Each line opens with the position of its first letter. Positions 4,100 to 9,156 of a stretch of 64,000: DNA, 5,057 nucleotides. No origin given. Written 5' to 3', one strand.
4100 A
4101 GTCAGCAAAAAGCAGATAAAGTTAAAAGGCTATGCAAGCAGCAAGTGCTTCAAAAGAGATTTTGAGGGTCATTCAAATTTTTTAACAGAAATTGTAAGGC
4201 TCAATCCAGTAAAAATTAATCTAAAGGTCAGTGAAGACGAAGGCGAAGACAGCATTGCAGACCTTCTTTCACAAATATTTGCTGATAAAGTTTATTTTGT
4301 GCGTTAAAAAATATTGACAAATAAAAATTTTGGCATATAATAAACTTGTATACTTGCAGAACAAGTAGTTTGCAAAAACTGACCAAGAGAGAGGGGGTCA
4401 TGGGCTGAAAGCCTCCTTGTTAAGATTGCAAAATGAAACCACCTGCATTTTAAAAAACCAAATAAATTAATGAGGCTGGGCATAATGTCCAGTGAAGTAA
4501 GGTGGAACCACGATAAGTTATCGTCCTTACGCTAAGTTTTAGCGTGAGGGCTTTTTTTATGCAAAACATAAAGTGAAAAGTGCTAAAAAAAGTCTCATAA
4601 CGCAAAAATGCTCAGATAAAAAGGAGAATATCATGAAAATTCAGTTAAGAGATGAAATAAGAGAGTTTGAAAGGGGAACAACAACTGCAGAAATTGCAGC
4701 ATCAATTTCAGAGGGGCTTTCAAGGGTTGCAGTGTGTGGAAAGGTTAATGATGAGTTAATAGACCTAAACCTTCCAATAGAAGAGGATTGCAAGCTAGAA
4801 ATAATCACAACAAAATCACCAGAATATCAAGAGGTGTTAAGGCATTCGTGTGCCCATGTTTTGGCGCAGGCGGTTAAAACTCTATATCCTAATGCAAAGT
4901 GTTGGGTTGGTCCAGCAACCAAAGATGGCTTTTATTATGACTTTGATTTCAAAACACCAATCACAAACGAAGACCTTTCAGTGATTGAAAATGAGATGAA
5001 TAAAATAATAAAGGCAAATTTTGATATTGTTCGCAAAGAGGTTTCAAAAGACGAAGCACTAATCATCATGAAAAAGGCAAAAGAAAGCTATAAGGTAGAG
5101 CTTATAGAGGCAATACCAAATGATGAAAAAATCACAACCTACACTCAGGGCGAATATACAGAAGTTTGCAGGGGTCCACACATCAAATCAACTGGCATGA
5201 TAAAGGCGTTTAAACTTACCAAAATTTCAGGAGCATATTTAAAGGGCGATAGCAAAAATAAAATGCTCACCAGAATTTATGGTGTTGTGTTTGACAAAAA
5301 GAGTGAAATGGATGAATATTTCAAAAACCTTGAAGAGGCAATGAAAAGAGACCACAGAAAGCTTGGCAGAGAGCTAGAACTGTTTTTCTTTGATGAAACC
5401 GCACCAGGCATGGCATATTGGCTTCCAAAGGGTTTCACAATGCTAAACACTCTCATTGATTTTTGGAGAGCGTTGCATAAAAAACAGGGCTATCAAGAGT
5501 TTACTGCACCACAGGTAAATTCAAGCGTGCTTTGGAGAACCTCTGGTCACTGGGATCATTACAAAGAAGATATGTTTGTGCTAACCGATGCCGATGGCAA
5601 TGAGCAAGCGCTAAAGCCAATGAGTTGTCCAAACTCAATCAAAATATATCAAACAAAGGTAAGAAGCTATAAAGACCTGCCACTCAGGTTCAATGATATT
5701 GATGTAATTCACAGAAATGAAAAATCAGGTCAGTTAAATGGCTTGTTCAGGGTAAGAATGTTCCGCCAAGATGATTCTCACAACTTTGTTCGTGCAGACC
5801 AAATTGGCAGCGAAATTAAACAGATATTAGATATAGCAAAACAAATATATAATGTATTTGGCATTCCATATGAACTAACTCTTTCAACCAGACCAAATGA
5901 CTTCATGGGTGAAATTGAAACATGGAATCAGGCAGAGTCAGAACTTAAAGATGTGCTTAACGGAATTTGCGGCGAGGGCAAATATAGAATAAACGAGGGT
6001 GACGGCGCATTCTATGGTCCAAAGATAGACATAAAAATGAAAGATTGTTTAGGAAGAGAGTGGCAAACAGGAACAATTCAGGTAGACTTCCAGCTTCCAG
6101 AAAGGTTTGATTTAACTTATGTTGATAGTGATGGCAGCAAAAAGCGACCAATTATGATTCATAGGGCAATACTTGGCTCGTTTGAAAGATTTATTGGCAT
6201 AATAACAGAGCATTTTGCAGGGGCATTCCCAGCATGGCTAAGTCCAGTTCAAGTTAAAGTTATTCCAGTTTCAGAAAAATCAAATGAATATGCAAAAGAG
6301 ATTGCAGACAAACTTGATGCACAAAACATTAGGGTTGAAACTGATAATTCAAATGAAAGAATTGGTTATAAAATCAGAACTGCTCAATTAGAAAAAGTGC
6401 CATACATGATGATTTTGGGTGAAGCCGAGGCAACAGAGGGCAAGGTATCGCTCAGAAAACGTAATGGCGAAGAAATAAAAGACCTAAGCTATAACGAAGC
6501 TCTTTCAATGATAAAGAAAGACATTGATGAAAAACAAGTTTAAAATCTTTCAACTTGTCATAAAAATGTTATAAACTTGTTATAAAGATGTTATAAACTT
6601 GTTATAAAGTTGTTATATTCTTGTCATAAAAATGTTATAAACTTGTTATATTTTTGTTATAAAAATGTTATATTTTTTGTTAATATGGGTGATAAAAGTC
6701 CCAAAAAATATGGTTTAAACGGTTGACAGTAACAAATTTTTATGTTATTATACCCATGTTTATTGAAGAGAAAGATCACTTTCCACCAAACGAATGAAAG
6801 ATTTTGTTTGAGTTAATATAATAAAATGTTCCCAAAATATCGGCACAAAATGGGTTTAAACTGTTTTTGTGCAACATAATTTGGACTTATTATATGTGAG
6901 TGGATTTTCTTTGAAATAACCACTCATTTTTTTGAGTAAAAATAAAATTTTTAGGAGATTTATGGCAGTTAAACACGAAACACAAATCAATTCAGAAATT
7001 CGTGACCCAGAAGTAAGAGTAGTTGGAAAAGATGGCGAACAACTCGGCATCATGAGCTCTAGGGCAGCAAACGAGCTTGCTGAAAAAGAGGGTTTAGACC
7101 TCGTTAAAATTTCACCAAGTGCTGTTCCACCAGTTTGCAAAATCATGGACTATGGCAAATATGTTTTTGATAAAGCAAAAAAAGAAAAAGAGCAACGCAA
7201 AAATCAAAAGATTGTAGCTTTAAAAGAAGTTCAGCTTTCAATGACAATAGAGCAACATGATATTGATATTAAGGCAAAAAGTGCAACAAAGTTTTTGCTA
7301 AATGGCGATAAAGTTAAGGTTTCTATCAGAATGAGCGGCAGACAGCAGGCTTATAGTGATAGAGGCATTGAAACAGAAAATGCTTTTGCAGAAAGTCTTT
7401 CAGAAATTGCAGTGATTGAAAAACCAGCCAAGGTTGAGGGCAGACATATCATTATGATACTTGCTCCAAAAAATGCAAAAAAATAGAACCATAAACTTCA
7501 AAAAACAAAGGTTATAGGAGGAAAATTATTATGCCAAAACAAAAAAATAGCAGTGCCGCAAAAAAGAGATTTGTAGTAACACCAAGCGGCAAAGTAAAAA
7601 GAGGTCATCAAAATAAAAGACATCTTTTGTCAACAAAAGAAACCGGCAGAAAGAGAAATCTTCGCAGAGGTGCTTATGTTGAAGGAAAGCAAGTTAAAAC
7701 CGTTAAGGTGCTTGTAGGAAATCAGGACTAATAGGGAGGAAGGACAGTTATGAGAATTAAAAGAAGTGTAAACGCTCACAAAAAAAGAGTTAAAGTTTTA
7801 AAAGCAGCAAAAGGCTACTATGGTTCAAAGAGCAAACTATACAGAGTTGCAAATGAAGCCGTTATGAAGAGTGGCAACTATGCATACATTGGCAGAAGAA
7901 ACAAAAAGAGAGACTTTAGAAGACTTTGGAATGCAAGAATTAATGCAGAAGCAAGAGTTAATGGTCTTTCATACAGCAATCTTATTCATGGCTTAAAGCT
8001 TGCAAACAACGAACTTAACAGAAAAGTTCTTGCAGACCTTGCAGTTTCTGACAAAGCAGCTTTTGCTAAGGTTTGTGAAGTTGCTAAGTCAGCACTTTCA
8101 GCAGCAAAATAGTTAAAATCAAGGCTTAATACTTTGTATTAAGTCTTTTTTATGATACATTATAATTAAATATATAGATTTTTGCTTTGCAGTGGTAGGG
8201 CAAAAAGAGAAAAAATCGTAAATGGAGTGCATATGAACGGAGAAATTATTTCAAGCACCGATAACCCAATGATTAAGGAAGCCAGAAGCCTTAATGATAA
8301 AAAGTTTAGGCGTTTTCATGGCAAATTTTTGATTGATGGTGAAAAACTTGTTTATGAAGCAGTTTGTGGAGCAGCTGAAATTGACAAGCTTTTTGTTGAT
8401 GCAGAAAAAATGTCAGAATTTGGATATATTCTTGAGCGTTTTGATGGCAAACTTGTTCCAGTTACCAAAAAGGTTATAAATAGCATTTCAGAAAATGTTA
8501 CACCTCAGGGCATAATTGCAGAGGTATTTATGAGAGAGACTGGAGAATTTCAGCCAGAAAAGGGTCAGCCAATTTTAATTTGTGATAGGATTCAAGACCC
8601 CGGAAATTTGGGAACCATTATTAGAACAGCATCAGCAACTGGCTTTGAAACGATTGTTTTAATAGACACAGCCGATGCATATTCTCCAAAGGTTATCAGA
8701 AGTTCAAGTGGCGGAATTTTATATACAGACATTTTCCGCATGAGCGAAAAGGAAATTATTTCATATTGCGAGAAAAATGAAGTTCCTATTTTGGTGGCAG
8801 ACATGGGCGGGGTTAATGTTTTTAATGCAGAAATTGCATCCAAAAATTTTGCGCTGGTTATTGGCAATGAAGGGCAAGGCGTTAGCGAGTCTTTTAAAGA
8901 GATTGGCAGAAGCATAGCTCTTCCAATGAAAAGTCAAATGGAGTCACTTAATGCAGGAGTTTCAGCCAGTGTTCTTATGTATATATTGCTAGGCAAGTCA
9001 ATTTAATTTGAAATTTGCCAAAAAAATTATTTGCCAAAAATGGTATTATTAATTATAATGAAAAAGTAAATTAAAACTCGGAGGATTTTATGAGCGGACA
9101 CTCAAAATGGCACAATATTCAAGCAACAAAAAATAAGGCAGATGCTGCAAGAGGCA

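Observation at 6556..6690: Array 1: twelve head-to-tail 11-bp units, each resembling an extended -10 box, fill the thrS-infC spacer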

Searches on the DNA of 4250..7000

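Call 59: search_rna_families(source=window, start=4250, end=7000, threshold=evalue, max_evalue=1)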
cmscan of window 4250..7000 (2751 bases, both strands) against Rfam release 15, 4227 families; matches with E-value up to 1: 2.
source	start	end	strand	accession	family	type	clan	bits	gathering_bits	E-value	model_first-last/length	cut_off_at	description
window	4349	4531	+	RF00230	T-box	Cis-reg; leader;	-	68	93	5.6e-14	1-219/219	no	T-box leader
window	4501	4566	+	RF02454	ncr982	Gene; sRNA;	-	25.6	50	0.85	1-79/79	no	Bacillus sRNA ncr982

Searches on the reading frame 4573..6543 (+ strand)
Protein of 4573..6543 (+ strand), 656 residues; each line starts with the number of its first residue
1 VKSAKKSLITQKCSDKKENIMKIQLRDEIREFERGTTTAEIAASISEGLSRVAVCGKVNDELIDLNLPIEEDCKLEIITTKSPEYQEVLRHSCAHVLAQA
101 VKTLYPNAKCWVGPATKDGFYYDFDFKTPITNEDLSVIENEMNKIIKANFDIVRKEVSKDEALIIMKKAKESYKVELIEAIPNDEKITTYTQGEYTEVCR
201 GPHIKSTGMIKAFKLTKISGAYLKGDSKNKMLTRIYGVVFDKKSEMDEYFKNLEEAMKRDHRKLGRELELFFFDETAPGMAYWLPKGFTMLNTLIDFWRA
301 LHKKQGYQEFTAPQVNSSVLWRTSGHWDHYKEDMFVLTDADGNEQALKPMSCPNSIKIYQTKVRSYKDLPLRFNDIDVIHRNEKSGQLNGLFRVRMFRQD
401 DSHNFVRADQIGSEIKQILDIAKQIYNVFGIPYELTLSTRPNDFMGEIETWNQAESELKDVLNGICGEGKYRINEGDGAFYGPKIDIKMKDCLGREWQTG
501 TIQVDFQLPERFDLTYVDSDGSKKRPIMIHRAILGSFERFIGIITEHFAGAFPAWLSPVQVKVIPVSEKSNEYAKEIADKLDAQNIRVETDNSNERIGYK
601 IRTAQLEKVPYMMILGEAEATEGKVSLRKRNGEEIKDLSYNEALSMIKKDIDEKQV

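Call 15: find_related_loci(query=window:4573-6543:+, collection=genome_contigs, flank=3000)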
Query window:4573-6543:+ (656 aa) in genome_contigs; peptide patterns used: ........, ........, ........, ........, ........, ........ (x = any residue, [..] = any of these).
600 stretches matched a pattern (row limit reached: there are more); 565 encode a relative of the query (tblastn E <= 1e-3); the best 80 are kept; 80 distinct loci.
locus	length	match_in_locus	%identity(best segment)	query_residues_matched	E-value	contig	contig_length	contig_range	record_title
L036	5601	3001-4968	88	1-656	0e+0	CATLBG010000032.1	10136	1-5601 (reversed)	MAG TPA_asm: uncultured Clostridia bacterium isolate MGG02817_1680015498 genome assembly, contig: ERR2136559_512, whole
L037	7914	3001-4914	82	17-654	0e+0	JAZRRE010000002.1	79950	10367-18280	MAG: Clostridia bacterium isolate T1900045356_YK20190046.MAGScoT_cleanbin_000018 SGB_6793_k141_2665965, whole genome sho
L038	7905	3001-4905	81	17-651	0e+0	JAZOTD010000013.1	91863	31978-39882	MAG: Clostridia bacterium isolate T1900045541_YK20190235.MAGScoT_cleanbin_000034 SGB_7808_k141_3787263, whole genome sho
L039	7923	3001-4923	80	16-656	0e+0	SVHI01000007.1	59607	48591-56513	MAG: Clostridiales bacterium isolate SIG380 NODE_2582_length_59607_cov_2.839425, whole genome shotgun sequence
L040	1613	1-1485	86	162-656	0e+0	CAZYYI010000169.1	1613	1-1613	MAG TPA_asm: uncultured Lachnospiraceae bacterium isolate SRP199465_co2_295 genome assembly, contig: NODE_202542_length_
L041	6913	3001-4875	65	30-656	0e+0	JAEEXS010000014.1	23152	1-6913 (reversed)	MAG: Clostridia bacterium isolate Tb.RUG.527 NODE_9196_length_23152_cov_1.054115, whole genome shotgun sequence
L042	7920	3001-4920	64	20-656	0e+0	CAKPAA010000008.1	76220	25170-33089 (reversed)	MAG: uncultured Clostridia bacterium isolate REFINED_METABAT215_TOP10_CONTIGS_1500_ASSEMBLY_K77_MERGED__Hadza_PheChl_Fib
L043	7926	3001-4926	64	18-656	0e+0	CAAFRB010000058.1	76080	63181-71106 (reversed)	MAG TPA_asm: Clostridia bacterium, isolate HGM13621, WGS project CAAFRB010000000 data, contig: SRS259555_50_k89_54597, w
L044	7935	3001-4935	63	16-656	0e+0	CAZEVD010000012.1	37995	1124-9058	MAG TPA_asm: uncultured Eubacteriales bacterium isolate SRP315200_co1_594 genome assembly, contig: NODE_1338_length_3799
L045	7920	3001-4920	63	16-653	0e+0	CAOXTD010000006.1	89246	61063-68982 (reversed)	MAG TPA_asm: uncultured Clostridia bacterium isolate MGBC109261 genome assembly, contig: MGBC109261.6, whole genome shot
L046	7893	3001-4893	64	20-651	0e+0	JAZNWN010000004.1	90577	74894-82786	MAG: Clostridia bacterium isolate T1900044783_TS20190249.MAGScoT_cleanbin_000020 SGB_2587_k141_107573, whole genome shot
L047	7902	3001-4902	64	20-652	0e+0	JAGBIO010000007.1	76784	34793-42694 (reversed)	MAG: Clostridia bacterium isolate RGIG9151 Water_deer_Rectum.Co__c380326, whole genome shotgun sequence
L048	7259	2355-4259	63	20-652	0e+0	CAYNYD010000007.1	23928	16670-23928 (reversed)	MAG TPA_asm: uncultured Eubacteriales bacterium isolate SRP314395_co1_59 genome assembly, contig: NODE_1752_length_23928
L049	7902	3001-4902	63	20-651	0e+0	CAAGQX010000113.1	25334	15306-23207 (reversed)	MAG TPA_asm: Clostridia bacterium, isolate HGM13690, WGS project CAAGQX010000000 data, contig: SRS820621_25_k75_123670,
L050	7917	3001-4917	62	16-652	0e+0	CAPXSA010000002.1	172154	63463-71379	MAG TPA_asm: uncultured Clostridia bacterium isolate MGBC164179 genome assembly, contig: MGBC164179.2, whole genome shot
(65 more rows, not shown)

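Call 36: find_encoding_contigs(protein=window:4633-6543:+, flank=1500, max_places=10)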
Protein window:4633-6543:+ (636 aa): 7 contigs read that carry it; 3 places shown.
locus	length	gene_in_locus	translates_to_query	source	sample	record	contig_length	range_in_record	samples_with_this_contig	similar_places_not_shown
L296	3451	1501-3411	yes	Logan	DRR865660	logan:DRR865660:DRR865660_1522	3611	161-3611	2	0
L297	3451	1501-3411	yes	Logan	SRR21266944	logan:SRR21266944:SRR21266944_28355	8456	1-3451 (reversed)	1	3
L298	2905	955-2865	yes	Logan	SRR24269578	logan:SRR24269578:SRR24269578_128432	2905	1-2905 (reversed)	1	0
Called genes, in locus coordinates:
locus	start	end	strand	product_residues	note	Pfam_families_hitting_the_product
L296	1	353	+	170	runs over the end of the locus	?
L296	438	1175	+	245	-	-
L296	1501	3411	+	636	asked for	PF02824:TGS, PF07973:tRNA_SAD, PF00587:tRNA-synt_2b, PF03129:HGTP_anticodon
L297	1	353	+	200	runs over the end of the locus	PF04471:Mrr_cat, PF13156:Mrr_cat_2 (weak), PF22722:NA-iREase1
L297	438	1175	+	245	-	-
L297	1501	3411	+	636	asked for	PF02824:TGS, PF07973:tRNA_SAD, PF00587:tRNA-synt_2b, PF03129:HGTP_anticodon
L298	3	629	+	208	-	?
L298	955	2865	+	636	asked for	PF02824:TGS, PF07973:tRNA_SAD, PF00587:tRNA-synt_2b, PF03129:HGTP_anticodon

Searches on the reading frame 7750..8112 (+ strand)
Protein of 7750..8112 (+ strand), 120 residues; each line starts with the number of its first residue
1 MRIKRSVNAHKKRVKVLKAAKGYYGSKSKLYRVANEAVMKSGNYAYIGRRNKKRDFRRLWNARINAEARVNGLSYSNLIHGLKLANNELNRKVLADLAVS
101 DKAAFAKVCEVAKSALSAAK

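Call 10: find_encoding_contigs(protein=window:7750-8112:+, flank=3000, max_places=8)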
Protein window:7750-8112:+ (120 aa): 20 contigs read that carry it; 8 places shown.
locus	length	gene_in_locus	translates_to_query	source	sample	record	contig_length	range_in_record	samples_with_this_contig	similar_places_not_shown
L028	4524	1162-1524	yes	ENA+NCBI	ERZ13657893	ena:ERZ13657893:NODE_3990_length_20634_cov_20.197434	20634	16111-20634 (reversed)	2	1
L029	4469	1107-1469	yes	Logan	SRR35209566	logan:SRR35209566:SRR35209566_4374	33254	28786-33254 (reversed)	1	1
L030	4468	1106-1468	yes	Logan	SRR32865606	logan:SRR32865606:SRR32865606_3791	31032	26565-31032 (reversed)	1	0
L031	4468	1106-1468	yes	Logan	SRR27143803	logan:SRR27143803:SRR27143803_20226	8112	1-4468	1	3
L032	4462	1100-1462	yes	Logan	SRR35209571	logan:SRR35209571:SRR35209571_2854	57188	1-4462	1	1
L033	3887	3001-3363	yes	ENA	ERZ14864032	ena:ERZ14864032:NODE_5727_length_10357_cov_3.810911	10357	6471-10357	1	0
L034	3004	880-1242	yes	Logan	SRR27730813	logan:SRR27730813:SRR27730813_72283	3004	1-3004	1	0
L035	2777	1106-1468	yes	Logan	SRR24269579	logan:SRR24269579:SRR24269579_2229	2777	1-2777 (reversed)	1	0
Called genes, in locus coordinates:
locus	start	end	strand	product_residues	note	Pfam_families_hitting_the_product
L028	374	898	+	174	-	PF05198:IF3_N, PF00707:IF3_C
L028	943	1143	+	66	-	PF01632:Ribosomal_L35p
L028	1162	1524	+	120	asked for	PF00453:Ribosomal_L20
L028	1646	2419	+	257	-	PF22435:MRM3-like_sub_bind, PF08032:SpoU_sub_bind (weak), PF00588:SpoU_methylase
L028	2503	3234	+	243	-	PF20772:TACO1_YebC_N, PF01709:Transcrip_reg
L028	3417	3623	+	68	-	-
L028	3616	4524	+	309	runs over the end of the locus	PF06414:Zeta_toxin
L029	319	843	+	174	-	PF05198:IF3_N, PF00707:IF3_C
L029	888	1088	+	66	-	PF01632:Ribosomal_L35p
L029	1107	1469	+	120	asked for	PF00453:Ribosomal_L20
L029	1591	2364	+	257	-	PF22435:MRM3-like_sub_bind, PF08032:SpoU_sub_bind (weak), PF00588:SpoU_methylase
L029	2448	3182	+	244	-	PF20772:TACO1_YebC_N, PF01709:Transcrip_reg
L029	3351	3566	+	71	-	-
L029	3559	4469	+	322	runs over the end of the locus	PF06414:Zeta_toxin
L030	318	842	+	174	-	PF05198:IF3_N, PF00707:IF3_C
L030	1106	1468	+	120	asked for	PF00453:Ribosomal_L20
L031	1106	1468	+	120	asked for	PF00453:Ribosomal_L20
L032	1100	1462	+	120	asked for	PF00453:Ribosomal_L20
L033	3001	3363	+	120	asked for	PF00453:Ribosomal_L20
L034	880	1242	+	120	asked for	PF00453:Ribosomal_L20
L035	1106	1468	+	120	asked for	PF00453:Ribosomal_L20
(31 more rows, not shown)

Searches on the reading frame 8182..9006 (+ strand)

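Call 32: search_protein_families(library=pfam, proteins=[window:8182-9006:+])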
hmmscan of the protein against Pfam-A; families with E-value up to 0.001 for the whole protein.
window:8182-9006:+ (274 aa): 3 families
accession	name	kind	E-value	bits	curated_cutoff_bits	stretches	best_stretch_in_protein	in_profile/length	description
PF00588.24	SpoU_methylase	-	8.6e-30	104.1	29.7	1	131-267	3-142/142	SpoU rRNA Methylase family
PF22435.1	MRM3-like_sub_bind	-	6.1e-17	62.2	27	1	28-113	1-84/84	MRM3-like substrate binding domain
PF08032.17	SpoU_sub_bind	-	1.3e-07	32.2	22.8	1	51-119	2-74/76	RNA 2'-O ribose methyltransferase substrate binding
